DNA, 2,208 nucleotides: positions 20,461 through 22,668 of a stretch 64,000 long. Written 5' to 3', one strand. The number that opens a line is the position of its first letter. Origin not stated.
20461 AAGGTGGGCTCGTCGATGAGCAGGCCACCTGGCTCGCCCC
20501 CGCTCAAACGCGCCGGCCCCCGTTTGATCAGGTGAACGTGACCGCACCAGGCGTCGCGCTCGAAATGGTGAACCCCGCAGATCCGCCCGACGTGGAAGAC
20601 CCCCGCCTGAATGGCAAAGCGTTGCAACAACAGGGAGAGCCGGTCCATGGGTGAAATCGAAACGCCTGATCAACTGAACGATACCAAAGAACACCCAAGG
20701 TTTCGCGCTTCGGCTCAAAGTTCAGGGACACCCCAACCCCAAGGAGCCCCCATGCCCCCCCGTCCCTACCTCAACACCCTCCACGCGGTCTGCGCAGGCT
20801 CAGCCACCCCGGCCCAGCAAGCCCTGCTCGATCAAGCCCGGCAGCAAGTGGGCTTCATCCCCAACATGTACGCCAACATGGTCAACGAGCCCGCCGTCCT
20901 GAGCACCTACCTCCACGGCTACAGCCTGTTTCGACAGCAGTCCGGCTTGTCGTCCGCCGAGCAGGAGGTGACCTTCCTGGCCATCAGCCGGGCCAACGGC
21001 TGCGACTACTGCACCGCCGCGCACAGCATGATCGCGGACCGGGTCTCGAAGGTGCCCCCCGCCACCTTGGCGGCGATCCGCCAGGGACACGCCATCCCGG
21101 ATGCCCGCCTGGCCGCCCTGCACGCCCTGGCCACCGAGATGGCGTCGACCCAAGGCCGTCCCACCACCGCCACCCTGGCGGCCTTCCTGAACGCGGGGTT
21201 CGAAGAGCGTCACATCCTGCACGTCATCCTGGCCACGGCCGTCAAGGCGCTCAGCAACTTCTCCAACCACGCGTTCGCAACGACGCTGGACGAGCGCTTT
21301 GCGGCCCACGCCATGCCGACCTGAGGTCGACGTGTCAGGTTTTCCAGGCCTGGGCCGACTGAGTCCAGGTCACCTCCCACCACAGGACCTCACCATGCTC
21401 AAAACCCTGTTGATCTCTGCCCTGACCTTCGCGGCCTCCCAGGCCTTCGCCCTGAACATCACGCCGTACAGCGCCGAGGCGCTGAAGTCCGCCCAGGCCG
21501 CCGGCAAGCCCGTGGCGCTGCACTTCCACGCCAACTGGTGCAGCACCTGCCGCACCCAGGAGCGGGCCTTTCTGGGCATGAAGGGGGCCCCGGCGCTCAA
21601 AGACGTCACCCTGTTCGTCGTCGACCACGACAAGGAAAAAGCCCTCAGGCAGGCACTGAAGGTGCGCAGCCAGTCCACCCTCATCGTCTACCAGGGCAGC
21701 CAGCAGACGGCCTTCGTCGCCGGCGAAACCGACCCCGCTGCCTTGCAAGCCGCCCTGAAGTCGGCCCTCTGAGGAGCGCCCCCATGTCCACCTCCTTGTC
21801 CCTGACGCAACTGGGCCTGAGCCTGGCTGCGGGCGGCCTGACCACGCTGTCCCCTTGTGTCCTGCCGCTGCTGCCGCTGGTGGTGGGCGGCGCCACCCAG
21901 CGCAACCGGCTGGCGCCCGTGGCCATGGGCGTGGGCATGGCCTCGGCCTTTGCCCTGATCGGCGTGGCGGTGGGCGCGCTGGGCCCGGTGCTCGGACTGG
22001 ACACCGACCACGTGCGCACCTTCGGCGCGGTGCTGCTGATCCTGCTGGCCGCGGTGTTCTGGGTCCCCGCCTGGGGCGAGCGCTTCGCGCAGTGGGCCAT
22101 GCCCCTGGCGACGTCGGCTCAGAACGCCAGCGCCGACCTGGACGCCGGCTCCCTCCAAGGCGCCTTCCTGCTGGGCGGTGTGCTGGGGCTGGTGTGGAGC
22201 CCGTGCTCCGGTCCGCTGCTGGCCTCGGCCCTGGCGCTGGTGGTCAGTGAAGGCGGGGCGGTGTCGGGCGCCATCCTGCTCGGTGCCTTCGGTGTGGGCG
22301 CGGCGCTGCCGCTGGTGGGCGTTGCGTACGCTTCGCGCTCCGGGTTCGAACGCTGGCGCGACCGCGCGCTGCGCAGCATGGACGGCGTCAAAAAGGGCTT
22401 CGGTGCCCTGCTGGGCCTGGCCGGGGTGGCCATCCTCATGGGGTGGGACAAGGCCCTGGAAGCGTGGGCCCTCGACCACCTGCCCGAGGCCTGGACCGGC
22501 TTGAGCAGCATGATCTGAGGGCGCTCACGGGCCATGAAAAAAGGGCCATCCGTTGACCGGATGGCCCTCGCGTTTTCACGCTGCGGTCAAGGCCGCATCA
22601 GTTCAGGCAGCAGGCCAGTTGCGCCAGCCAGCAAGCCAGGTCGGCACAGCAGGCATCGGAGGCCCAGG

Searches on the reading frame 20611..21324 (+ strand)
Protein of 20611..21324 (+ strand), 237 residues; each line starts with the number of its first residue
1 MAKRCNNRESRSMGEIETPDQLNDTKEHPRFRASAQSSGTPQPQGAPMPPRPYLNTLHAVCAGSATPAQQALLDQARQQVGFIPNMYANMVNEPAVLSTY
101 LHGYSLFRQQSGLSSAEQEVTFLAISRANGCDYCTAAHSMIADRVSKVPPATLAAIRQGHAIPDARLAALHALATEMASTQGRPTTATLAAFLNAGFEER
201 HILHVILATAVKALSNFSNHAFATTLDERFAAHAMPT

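Call 49: search_protein_families(library=pfam, proteins=[window:20611-21324:+], max_evalue=0.001)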
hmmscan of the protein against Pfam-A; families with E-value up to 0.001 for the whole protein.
window:20611-21324:+ (237 aa): 1 family
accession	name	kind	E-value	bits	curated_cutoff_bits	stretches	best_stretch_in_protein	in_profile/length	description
PF02627.25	CMD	-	2.5e-07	31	23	1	105-171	13-80/84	Carboxymuconolactone decarboxylase family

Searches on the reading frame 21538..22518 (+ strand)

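Call 49: search_protein_families(library=pfam, proteins=[window:21538-22518:+], max_evalue=0.001)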
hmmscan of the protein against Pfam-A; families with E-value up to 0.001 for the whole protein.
window:21538-22518:+ (326 aa): 2 families
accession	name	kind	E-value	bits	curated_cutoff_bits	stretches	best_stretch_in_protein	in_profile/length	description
PF02683.22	DsbD_TM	-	4.6e-19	69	27.1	1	92-299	5-212/219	Cytochrome C biogenesis protein transmembrane domain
PF13386.12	DsbD_2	-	2.8e-13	50.7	24.9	1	101-283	7-191/199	Cytochrome C biogenesis protein transmembrane region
